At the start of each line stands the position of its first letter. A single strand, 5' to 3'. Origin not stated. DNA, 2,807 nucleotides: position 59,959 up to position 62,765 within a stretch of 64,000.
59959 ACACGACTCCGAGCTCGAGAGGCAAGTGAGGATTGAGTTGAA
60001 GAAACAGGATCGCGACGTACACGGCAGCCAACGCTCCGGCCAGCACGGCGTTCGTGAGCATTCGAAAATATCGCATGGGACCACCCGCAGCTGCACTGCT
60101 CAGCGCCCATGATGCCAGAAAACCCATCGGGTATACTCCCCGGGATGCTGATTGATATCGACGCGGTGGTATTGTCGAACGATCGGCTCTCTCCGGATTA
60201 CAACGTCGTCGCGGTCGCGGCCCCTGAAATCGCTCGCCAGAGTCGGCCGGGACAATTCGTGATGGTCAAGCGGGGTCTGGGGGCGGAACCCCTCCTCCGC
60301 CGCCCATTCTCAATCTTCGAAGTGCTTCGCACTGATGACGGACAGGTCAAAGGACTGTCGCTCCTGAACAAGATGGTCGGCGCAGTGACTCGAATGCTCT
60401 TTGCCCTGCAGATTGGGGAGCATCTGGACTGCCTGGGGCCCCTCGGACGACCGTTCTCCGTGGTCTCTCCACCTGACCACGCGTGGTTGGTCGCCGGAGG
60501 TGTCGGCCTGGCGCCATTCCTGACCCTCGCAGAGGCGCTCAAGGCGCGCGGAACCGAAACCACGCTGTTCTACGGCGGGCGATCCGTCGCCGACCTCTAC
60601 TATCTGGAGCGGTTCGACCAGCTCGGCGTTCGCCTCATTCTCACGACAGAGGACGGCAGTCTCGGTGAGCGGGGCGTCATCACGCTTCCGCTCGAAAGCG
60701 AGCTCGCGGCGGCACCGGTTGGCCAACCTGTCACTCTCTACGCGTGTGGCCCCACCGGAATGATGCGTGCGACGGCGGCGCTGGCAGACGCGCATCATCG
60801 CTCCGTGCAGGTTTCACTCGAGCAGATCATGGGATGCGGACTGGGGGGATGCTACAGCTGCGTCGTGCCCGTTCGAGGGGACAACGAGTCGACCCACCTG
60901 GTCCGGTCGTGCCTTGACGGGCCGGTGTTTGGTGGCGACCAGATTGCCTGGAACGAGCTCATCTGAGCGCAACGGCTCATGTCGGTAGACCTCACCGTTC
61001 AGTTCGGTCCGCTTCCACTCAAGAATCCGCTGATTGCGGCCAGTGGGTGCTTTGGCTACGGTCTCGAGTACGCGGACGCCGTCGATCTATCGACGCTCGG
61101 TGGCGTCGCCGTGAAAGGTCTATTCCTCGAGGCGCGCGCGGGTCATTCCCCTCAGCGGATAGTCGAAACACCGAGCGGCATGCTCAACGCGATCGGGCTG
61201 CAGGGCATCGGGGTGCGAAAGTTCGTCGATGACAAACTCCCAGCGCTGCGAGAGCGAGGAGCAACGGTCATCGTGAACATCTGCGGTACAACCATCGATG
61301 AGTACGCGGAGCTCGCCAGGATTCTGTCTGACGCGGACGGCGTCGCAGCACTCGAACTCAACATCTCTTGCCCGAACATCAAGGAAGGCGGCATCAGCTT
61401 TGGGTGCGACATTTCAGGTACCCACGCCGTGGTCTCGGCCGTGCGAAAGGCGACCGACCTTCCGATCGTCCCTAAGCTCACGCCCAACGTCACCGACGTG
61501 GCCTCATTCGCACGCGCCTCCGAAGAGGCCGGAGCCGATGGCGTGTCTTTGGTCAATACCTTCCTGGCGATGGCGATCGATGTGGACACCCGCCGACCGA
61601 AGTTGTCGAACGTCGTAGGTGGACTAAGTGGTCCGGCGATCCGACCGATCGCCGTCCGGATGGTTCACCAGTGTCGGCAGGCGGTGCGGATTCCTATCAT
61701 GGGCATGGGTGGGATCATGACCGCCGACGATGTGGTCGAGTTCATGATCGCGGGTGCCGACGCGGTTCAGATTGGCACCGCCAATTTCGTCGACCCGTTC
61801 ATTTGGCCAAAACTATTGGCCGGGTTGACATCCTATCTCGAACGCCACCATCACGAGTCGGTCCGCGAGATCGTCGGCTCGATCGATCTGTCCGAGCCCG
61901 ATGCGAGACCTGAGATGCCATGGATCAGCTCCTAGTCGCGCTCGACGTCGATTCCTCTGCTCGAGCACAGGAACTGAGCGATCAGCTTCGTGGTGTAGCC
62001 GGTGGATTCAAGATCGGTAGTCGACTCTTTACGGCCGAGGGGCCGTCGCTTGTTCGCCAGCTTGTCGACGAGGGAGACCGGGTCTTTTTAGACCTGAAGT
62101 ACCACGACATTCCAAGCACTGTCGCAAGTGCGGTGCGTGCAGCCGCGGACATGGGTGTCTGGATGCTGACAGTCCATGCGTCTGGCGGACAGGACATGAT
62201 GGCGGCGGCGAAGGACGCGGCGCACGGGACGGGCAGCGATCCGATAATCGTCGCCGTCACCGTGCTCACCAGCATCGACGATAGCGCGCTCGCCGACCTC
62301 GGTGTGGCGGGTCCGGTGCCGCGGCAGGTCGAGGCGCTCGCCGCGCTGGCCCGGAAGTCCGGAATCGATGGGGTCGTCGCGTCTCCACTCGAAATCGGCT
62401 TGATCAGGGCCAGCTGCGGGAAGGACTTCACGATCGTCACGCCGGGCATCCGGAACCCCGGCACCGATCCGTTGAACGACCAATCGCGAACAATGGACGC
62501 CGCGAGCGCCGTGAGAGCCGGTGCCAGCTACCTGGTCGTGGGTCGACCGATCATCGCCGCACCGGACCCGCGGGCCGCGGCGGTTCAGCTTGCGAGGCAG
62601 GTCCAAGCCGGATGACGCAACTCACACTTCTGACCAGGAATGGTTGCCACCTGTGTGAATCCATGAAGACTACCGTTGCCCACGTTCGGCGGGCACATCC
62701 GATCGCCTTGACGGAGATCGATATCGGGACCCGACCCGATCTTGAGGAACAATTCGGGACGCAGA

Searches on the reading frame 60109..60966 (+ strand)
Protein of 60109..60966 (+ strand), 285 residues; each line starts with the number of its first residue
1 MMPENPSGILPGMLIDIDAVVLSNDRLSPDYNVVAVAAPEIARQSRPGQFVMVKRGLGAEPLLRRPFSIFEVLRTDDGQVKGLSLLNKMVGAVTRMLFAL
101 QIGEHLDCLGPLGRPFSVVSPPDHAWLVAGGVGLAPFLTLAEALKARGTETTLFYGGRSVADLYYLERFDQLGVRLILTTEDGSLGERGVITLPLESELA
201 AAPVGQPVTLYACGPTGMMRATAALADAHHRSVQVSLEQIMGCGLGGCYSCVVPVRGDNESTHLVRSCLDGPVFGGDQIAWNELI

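Call 36: search_protein_families(library=pfam, proteins=[window:60109-60966:+], max_evalue=0.001)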
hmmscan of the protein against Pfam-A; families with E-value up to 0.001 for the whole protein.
window:60109-60966:+ (285 aa): 3 families
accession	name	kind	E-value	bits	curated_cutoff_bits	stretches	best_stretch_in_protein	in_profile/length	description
PF10418.14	DHODB_Fe-S_bind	-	1.4e-13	50.8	23.9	1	238-279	1-40/41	Iron-sulfur cluster binding domain of dihydroorotate dehydrogenase B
PF00175.26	NAD_binding_1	-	3.4e-11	44.2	22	1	127-223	1-108/109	Oxidoreductase NAD-binding domain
PF00970.30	FAD_binding_6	-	0.0004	21.1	21.1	1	21-114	4-96/99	Oxidoreductase FAD-binding domain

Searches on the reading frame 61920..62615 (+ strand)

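Call 36: search_protein_families(library=pfam, proteins=[window:61920-62615:+], max_evalue=0.001)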
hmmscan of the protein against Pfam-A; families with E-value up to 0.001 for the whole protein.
window:61920-62615:+ (231 aa): 1 family
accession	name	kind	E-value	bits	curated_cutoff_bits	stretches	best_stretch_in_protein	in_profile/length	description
PF00215.30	OMPdecase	-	3.7e-52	177.8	27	1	3-221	2-218/221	Orotidine 5'-phosphate decarboxylase / HUMPS family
